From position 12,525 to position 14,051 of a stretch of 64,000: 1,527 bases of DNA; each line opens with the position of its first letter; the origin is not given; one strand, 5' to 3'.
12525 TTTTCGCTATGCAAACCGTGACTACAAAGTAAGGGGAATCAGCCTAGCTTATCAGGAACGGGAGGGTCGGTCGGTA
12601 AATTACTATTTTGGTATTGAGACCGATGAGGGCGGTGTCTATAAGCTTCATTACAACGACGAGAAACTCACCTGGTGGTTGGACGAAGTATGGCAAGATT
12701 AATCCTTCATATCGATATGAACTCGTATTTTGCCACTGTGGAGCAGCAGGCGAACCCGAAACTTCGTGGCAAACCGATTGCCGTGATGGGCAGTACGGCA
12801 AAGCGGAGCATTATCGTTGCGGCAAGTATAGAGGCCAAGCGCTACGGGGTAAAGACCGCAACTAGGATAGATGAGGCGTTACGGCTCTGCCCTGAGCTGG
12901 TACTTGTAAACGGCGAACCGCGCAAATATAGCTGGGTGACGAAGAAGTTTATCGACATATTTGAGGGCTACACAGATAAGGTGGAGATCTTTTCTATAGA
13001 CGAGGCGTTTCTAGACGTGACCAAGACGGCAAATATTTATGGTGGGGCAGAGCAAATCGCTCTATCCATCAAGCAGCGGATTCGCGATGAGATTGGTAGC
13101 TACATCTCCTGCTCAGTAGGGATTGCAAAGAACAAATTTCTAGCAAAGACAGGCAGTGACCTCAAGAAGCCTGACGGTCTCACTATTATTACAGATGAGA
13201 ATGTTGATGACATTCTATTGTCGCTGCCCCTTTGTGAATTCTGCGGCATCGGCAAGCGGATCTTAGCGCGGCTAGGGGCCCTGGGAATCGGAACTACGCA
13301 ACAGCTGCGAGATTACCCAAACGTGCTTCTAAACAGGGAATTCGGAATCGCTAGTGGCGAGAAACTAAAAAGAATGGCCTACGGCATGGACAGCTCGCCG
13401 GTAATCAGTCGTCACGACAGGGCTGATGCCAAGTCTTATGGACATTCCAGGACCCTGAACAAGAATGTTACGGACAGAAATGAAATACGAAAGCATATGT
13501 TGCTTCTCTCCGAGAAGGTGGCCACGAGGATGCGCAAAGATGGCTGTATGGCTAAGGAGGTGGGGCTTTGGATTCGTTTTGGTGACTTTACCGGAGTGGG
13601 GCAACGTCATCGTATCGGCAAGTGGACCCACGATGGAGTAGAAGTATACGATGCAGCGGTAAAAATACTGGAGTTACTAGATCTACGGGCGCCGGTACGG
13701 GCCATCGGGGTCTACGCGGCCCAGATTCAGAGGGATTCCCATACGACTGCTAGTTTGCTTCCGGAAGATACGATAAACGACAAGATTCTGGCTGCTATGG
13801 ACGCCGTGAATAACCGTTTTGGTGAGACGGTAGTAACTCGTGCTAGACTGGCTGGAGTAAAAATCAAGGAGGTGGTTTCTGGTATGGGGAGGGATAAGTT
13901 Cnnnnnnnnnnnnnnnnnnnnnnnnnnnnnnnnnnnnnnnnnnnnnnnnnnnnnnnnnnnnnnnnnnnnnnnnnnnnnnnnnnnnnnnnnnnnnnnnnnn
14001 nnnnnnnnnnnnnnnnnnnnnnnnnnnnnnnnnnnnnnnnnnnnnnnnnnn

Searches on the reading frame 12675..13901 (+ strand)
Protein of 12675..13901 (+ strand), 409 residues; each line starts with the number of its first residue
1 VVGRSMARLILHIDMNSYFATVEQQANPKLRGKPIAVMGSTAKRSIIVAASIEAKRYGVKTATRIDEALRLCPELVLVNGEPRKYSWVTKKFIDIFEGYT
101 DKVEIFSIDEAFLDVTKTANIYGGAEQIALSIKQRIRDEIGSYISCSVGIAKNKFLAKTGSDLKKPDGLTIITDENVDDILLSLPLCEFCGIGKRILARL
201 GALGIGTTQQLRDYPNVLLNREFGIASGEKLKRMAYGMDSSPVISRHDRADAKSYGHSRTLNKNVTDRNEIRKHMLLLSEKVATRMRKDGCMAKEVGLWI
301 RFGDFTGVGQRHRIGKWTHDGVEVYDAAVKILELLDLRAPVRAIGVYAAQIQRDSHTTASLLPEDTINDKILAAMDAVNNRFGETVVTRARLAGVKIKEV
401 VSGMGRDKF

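Call 86: search_protein_families(library=pfam, proteins=[window:12675-13901:+], max_evalue=0.001)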
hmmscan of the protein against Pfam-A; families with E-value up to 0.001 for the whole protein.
window:12675-13901:+ (409 aa): 3 families
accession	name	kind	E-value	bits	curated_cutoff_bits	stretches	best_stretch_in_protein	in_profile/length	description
PF00817.25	IMS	-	6.1e-45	153.2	23.2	1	13-161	1-147/148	impB/mucB/samB family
PF11799.13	IMS_C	-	3.6e-20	72.8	20.7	1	253-360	2-108/109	impB/mucB/samB family C-terminal domain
PF21999.2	IMS_HHH_1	-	6.4e-05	23.8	27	1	191-239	5-53/53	DNA polymerase-iota, thumb domain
